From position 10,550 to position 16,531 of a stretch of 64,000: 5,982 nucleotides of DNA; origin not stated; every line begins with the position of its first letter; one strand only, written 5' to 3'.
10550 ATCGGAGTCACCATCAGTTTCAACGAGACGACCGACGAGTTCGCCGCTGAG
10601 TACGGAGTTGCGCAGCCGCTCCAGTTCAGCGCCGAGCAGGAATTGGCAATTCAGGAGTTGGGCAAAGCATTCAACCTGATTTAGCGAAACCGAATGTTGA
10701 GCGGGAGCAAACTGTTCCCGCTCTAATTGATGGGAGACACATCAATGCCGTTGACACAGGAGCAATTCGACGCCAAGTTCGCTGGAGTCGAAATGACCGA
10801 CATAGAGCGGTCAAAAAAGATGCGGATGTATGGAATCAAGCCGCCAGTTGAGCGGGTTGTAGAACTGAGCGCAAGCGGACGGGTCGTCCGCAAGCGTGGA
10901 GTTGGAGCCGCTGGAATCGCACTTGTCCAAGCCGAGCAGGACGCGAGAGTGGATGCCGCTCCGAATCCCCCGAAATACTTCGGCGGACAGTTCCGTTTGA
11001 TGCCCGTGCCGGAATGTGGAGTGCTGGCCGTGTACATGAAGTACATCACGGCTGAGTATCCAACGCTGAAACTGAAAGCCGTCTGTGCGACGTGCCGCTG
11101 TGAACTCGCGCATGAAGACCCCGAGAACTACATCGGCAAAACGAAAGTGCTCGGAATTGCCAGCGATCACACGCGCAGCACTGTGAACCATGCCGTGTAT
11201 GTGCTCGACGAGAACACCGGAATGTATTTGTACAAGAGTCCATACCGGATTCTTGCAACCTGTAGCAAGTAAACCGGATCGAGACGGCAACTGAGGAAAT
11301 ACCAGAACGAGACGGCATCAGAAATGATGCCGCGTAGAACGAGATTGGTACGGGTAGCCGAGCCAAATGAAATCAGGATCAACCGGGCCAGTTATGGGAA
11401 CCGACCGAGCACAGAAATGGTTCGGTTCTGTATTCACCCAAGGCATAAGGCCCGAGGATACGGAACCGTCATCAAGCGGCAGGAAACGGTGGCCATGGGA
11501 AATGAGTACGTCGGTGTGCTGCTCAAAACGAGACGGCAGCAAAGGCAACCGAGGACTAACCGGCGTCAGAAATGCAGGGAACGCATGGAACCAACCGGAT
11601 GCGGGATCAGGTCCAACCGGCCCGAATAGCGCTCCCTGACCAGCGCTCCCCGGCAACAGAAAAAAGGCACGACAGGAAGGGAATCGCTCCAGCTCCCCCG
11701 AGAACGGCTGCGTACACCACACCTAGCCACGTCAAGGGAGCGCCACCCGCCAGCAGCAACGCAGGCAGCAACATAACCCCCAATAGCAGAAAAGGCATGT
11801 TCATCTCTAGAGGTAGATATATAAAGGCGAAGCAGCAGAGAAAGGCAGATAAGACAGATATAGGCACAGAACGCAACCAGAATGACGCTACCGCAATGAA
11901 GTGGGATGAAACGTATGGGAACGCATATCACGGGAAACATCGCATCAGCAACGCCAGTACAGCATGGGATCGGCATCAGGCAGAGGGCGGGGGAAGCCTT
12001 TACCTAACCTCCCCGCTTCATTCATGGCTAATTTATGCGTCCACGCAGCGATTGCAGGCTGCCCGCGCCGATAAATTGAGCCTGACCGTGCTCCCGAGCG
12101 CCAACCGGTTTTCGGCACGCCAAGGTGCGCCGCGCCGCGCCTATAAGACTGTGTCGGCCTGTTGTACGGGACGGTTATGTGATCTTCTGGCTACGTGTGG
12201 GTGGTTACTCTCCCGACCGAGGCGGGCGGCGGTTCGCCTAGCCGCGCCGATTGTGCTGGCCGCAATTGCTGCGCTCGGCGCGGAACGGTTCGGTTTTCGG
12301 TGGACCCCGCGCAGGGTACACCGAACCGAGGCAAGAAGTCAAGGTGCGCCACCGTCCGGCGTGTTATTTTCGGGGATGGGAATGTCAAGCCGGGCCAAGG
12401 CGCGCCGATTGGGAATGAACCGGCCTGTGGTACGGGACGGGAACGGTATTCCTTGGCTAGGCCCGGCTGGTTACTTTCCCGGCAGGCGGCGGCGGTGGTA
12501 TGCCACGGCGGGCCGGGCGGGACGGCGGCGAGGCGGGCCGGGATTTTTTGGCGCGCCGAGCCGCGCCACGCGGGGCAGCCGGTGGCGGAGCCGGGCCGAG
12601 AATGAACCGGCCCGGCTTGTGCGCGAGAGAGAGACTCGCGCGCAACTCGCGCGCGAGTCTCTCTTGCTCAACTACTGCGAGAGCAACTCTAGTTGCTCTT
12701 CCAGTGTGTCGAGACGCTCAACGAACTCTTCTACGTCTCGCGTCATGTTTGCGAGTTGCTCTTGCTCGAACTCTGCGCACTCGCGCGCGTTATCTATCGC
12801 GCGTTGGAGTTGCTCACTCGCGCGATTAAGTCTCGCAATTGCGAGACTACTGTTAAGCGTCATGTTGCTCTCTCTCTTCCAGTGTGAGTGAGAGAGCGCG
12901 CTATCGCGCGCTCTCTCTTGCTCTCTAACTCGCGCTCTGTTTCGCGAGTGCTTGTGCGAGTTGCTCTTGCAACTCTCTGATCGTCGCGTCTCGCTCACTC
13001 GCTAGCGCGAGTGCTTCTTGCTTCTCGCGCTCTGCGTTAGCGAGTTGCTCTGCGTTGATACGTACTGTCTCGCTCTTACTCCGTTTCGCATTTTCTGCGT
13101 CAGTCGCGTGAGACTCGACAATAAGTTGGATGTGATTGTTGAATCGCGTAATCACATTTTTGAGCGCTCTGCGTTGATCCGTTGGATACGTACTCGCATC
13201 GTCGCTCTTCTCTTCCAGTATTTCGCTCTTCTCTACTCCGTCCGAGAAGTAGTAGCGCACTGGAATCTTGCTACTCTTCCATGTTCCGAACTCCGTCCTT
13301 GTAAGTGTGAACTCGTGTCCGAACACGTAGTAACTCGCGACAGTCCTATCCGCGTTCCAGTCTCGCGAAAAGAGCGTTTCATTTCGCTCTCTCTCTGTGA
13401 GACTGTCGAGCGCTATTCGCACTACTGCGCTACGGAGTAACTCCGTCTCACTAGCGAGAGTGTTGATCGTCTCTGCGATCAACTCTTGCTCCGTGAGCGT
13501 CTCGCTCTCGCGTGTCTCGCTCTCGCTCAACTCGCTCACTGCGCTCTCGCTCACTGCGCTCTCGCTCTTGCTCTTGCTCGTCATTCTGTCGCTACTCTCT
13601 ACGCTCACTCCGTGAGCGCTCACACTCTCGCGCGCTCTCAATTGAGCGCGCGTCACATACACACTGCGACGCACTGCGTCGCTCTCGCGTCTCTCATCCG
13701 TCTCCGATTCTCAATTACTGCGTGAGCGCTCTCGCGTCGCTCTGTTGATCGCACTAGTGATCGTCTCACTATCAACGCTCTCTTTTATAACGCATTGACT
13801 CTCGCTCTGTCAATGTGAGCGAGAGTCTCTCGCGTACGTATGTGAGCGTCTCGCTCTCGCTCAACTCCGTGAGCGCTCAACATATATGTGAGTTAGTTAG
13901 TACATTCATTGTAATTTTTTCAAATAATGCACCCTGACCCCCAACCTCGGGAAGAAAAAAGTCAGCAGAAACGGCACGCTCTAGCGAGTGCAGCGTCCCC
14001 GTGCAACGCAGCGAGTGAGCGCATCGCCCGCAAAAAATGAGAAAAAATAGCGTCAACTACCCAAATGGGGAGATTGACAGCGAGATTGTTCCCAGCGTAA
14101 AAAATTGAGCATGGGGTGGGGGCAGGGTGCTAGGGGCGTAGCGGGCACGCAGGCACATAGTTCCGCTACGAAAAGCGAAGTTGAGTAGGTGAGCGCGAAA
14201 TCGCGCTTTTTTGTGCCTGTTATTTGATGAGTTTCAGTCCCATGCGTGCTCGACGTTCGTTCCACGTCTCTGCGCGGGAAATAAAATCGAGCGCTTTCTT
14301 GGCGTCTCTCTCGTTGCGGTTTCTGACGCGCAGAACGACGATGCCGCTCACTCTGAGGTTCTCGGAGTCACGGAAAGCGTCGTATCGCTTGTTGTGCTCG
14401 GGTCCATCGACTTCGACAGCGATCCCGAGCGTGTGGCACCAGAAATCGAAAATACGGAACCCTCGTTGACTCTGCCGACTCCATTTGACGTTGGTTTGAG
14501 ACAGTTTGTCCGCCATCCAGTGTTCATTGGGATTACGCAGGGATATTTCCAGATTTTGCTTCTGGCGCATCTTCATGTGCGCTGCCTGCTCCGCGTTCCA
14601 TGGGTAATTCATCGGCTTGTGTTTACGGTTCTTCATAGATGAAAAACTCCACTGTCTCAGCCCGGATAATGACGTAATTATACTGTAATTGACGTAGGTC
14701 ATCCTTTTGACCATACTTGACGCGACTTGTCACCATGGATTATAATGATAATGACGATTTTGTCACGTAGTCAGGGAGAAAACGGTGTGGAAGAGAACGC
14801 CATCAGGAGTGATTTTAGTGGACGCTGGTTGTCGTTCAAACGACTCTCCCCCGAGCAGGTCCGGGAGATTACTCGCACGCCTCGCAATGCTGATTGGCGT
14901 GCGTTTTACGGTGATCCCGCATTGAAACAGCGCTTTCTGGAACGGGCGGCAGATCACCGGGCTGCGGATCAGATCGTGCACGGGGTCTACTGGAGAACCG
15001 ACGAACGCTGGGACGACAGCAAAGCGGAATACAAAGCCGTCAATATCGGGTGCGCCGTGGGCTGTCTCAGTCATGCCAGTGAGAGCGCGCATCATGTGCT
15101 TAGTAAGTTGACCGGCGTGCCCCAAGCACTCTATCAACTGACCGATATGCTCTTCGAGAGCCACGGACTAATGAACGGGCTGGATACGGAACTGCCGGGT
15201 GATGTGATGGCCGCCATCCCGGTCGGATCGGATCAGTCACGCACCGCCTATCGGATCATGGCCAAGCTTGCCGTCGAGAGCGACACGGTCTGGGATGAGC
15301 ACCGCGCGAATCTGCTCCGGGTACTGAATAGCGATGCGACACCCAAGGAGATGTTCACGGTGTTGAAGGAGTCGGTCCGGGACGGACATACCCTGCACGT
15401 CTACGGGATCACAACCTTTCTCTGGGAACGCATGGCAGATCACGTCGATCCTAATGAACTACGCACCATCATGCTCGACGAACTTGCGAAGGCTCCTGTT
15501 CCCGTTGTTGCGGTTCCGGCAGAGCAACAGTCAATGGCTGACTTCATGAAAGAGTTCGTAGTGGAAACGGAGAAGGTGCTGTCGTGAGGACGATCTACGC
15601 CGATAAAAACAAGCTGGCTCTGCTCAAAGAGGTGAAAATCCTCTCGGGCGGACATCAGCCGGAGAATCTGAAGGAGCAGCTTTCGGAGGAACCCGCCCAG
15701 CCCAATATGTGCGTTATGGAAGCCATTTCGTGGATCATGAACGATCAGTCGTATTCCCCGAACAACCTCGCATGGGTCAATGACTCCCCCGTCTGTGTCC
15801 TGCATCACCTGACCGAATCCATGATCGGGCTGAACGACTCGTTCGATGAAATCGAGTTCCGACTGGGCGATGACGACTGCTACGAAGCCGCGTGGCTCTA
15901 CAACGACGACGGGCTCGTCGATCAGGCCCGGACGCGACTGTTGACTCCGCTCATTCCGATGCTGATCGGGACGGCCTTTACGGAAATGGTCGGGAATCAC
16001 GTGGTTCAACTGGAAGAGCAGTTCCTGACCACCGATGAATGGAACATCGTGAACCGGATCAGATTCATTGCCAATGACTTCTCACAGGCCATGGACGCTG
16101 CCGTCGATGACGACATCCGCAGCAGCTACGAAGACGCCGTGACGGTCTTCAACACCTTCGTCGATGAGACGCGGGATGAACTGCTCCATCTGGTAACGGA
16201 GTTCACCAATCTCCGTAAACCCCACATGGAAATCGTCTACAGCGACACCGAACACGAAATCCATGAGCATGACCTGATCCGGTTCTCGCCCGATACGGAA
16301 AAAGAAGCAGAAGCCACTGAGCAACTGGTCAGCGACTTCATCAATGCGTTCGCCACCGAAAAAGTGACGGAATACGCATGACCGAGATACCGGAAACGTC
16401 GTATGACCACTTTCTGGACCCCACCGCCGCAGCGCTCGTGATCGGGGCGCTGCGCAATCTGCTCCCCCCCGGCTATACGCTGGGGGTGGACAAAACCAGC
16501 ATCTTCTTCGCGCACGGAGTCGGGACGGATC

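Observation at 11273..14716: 3.4-kb island interrupts an otherwise uniform + strand early region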

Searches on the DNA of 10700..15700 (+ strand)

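Call 6: search_dna_similar(query=window:10700-15700:+, collection=phages, mode=near, max_rows=30)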
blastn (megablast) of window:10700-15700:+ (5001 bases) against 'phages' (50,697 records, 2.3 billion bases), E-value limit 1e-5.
No match.

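Call 7: search_dna_similar(query=window:10700-15700:+, collection=phages, mode=distant, max_rows=30)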
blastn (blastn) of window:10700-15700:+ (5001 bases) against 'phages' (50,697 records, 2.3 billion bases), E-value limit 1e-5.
No match.

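Call 14: search_rna_families(source=window, start=11000, end=15000, threshold=evalue, max_evalue=5)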
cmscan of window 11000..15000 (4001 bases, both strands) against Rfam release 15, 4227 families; matches with E-value up to 5: 6.
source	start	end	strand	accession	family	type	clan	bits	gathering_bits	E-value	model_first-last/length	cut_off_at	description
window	12880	12927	+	RF03192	mir-6794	Gene; miRNA;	-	22.9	74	0.53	1-62/62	no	mir-6794 microRNA precursor family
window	12881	12920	-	RF02066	STnc320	Gene; sRNA;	-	21.4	50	1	17-55/55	no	Salmonella enterica sRNA STnc320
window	12884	12925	+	RF00073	MIR156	Gene; miRNA;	-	20.4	62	1.1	1-88/88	no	mir-156 microRNA precursor family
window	12872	12931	+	RF00714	MIR535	Gene; miRNA;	-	19.2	64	2.5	1-95/95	no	MIR535 microRNA precursor family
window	12875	12943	+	RF00967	mir-281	Gene; miRNA;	-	18.9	70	3.7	1-86/86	no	mir-281 microRNA precursor family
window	12832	12919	+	RF00512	Leu_leader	Cis-reg; leader;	-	18.8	50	1.7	1-148/148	no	Leucine operon leader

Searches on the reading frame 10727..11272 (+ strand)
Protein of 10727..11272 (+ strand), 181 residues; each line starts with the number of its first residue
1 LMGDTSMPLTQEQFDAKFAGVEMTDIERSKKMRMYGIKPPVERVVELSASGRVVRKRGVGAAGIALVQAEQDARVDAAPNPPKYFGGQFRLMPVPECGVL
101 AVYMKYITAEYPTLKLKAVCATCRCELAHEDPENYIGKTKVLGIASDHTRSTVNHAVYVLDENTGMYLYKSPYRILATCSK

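Call 9: search_protein_families(library=pfam, proteins=[window:10727-11272:+], max_evalue=0.1)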
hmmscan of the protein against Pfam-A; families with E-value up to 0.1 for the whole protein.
window:10727-11272:+ (181 aa): 0 families

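Call 10: search_protein_families(library=phrogs, proteins=[window:10727-11272:+], max_evalue=0.1)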
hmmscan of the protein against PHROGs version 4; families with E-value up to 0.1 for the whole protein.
window:10727-11272:+ (181 aa): 0 families

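Call 42: find_homologous_proteins(query=window:10727-11272:+, max_evalue=0.001)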
Query window:10727-11272:+ (181 aa): 3 proteins with E <= 0.001 among 110 candidates.
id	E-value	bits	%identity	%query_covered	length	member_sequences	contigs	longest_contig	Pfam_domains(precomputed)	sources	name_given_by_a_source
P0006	1.5e-112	391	100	97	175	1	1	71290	-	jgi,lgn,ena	-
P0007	2.2e-67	244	65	97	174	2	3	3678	-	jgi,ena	-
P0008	8.1e-62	226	61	97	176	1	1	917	-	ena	-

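Call 43: find_encoding_contigs(protein=P0007, flank=10000)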
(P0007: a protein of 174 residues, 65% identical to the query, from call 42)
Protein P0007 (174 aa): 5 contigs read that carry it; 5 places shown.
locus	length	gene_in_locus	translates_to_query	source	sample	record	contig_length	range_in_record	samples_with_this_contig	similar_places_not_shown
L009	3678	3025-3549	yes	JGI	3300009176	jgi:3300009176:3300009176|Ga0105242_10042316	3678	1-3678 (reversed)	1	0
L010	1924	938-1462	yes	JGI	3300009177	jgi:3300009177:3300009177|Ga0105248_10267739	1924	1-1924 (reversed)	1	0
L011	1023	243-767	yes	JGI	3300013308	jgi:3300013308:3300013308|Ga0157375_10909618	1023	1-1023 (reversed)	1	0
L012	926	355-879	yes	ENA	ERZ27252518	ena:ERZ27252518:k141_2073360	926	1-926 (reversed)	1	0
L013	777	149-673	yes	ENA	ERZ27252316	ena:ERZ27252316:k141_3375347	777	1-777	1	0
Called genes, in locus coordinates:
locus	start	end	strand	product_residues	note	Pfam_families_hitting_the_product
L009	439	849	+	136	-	-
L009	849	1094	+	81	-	-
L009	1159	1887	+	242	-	-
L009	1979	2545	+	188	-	-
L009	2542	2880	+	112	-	-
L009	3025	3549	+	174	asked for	-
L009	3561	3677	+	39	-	?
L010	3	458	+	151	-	?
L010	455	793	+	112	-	-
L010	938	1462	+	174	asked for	-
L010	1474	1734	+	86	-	-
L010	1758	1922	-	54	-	?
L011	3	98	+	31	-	?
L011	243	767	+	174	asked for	-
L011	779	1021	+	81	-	?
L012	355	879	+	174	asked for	-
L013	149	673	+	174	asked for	-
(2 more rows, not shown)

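Call 44: find_encoding_contigs(protein=P0006, flank=10000)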
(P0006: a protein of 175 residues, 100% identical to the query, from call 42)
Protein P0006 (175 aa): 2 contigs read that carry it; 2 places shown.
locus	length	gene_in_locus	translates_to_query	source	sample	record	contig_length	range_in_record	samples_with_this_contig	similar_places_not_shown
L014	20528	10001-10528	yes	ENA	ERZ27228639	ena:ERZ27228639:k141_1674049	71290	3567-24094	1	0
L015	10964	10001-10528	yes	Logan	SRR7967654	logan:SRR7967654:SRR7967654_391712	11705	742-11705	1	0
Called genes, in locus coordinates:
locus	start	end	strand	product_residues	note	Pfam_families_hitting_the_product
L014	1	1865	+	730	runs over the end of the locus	PF04851:ResIII (weak), PF00176:SNF2-rel_dom, PF00270:DEAD (weak), PF00271:Helicase_C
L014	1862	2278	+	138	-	PF01726:LexA_DNA_bind (weak)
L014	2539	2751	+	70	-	-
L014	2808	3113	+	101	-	PF04434:SWIM (weak)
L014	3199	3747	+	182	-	-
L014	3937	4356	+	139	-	-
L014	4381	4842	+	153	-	-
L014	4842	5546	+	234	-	-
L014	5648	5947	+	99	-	-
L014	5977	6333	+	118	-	-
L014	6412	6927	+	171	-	-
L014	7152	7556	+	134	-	-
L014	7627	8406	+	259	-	-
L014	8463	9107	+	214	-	-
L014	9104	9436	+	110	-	-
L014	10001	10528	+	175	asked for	-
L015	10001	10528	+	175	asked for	-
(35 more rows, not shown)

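Call 78: search_protein_families(library=padloc, proteins=[window:10745-11272:+], max_evalue=0.1)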
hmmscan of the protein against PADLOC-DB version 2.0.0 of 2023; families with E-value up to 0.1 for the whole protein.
window:10745-11272:+ (175 aa): 0 families

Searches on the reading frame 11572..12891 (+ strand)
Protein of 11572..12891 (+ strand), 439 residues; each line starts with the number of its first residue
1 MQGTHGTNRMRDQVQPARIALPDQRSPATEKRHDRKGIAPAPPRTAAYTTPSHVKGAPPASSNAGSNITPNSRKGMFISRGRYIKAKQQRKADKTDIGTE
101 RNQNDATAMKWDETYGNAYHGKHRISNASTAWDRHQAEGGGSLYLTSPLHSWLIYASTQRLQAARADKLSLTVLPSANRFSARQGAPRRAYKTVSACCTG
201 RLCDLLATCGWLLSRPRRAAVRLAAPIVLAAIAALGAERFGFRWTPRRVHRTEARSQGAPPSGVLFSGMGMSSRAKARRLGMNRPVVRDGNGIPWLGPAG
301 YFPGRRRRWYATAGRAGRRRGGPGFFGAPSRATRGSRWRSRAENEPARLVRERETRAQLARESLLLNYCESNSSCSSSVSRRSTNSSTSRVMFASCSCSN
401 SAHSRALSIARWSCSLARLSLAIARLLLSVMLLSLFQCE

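Call 9: search_protein_families(library=pfam, proteins=[window:11572-12891:+], max_evalue=0.1)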
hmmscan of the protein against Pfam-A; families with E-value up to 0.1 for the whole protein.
window:11572-12891:+ (439 aa): 0 families

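Call 10: search_protein_families(library=phrogs, proteins=[window:11572-12891:+], max_evalue=0.1)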
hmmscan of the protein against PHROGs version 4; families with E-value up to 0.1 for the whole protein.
window:11572-12891:+ (439 aa): 0 families

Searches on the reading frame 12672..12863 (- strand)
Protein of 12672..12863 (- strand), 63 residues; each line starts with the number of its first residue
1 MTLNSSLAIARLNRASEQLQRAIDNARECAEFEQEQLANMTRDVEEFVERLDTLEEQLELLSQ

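Call 78: search_protein_families(library=padloc, proteins=[window:12672-12863:-], max_evalue=0.1)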
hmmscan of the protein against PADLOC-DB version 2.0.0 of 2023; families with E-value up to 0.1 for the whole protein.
window:12672-12863:- (63 aa): 4 families
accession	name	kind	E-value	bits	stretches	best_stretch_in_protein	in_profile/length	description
PDLC02443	BrxA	-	0.00052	17.8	1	2-61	18-78/203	BrxA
PDLC00606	ZorA1|ZorA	-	0.0026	14.3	1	5-59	499-556/636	MotA/ExbB/TolQ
PDLC01177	CorA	-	0.0028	15.8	1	33-63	12-42/117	CorA-like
PDLC02886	DpdH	-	0.0051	15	1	9-53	29-72/80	DpdH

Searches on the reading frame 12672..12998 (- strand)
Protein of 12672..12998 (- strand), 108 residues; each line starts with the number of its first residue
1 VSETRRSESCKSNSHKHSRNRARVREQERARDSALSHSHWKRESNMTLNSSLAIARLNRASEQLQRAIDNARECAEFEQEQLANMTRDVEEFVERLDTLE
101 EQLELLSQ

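Call 9: search_protein_families(library=pfam, proteins=[window:12672-12998:-], max_evalue=0.1)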
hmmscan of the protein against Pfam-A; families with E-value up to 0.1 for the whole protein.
window:12672-12998:- (108 aa): 3 families
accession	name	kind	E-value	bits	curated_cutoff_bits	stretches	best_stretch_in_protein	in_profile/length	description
PF20072.4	DUF6468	-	0.0039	17.7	26.9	1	53-101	11-59/76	Domain of unknown function (DUF6468)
PF04100.18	Vps53_N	-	0.0047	16.4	26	1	30-91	35-95/372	Vps53, N-terminal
PF17105.10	BRD4_CDT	-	0.0056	16.5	27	1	16-36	4-24/44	C-terminal domain of bromodomain protein 4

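Call 10: search_protein_families(library=phrogs, proteins=[window:12672-12998:-], max_evalue=0.1)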
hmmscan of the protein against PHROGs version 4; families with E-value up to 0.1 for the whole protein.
window:12672-12998:- (108 aa): 1 family
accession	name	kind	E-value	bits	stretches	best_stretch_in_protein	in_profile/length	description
phrog_21362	-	unknown function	0.011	15.9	1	46-103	143-200/321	-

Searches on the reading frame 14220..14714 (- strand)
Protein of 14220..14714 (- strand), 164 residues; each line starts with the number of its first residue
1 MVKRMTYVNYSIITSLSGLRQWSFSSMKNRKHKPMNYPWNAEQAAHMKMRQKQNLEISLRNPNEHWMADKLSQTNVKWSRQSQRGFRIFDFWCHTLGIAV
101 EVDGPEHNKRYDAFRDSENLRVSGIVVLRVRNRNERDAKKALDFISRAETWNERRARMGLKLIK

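Call 9: search_protein_families(library=pfam, proteins=[window:14220-14714:-], max_evalue=0.1)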
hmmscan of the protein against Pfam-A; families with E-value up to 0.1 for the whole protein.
window:14220-14714:- (164 aa): 2 families
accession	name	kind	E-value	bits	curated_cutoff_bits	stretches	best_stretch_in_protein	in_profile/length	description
PF04480.18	DUF559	-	1.6e-09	38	20.6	1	73-140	29-99/109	Protein of unknown function (DUF559)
PF19252.4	HIND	-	0.062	13.1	25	0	152-163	10-21/25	HIND motif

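Call 10: search_protein_families(library=phrogs, proteins=[window:14220-14714:-], max_evalue=0.1)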
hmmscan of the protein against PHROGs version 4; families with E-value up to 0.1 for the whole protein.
window:14220-14714:- (164 aa): 1 family
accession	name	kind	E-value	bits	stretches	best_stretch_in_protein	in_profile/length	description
phrog_503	-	unknown function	0.044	14.5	1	43-105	20-79/144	-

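Call 33: find_encoding_contigs(protein=window:14220-14714:-, flank=10000)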
Protein window:14220-14714:- (164 aa): no gene with exactly this product is on record in the collection.

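Call 78: search_protein_families(library=padloc, proteins=[window:14220-14714:-], max_evalue=0.1)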
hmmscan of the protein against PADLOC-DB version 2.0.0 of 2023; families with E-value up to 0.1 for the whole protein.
window:14220-14714:- (164 aa): 0 families

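Call 108: search_solved_structures(query=window:14220-14714:-, max_evalue=1)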
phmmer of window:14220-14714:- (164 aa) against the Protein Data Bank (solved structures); distinct sequences matched with E-value up to 1: 1.
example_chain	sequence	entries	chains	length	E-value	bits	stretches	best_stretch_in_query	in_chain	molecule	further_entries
3hrl_A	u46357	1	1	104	0.0048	20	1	68-133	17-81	Endonuclease-Like Protein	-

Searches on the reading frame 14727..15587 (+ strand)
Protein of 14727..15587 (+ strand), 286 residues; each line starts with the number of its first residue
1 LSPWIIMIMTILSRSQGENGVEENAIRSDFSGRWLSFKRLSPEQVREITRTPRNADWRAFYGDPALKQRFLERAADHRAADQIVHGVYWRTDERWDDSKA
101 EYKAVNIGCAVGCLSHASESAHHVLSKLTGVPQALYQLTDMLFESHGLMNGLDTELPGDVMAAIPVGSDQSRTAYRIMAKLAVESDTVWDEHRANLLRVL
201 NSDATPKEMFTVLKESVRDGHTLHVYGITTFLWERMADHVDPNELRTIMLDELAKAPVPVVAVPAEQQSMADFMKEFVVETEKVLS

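Call 9: search_protein_families(library=pfam, proteins=[window:14727-15587:+], max_evalue=0.1)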
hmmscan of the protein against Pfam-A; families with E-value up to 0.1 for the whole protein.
window:14727-15587:+ (286 aa): 0 families

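Call 10: search_protein_families(library=phrogs, proteins=[window:14727-15587:+], max_evalue=0.1)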
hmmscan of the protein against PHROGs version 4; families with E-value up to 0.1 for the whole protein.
window:14727-15587:+ (286 aa): 0 families

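Call 15: find_related_loci(query=window:14727-15587:+, collection=viral_contigs, flank=10000)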
Query window:14727-15587:+ (286 aa) in viral_contigs; peptide patterns used: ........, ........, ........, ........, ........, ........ (x = any residue, [..] = any of these).
No stretch of DNA in the collection matches any of the patterns.

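Call 78: search_protein_families(library=padloc, proteins=[window:14745-15587:+], max_evalue=0.1)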
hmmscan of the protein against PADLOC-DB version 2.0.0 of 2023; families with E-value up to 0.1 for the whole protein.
window:14745-15587:+ (280 aa): 0 families

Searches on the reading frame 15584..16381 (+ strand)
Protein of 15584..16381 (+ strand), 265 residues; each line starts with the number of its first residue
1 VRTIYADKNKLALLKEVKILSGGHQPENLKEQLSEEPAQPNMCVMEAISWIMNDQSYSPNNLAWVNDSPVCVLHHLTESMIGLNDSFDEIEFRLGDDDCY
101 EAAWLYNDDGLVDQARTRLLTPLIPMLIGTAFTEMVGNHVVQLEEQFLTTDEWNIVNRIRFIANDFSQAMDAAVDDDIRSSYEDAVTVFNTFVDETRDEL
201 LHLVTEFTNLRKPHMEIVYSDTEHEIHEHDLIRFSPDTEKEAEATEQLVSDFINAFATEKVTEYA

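Call 9: search_protein_families(library=pfam, proteins=[window:15584-16381:+], max_evalue=0.1)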
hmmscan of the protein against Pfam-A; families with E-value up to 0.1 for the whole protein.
window:15584-16381:+ (265 aa): 0 families

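Call 10: search_protein_families(library=phrogs, proteins=[window:15584-16381:+], max_evalue=0.1)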
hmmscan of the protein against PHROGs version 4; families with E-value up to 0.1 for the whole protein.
window:15584-16381:+ (265 aa): 2 families
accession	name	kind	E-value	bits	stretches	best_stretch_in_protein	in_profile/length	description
phrog_13065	-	unknown function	0.0024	18.4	1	33-86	18-63/175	-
phrog_1526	-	unknown function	0.023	16.1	0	7-56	34-85/89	-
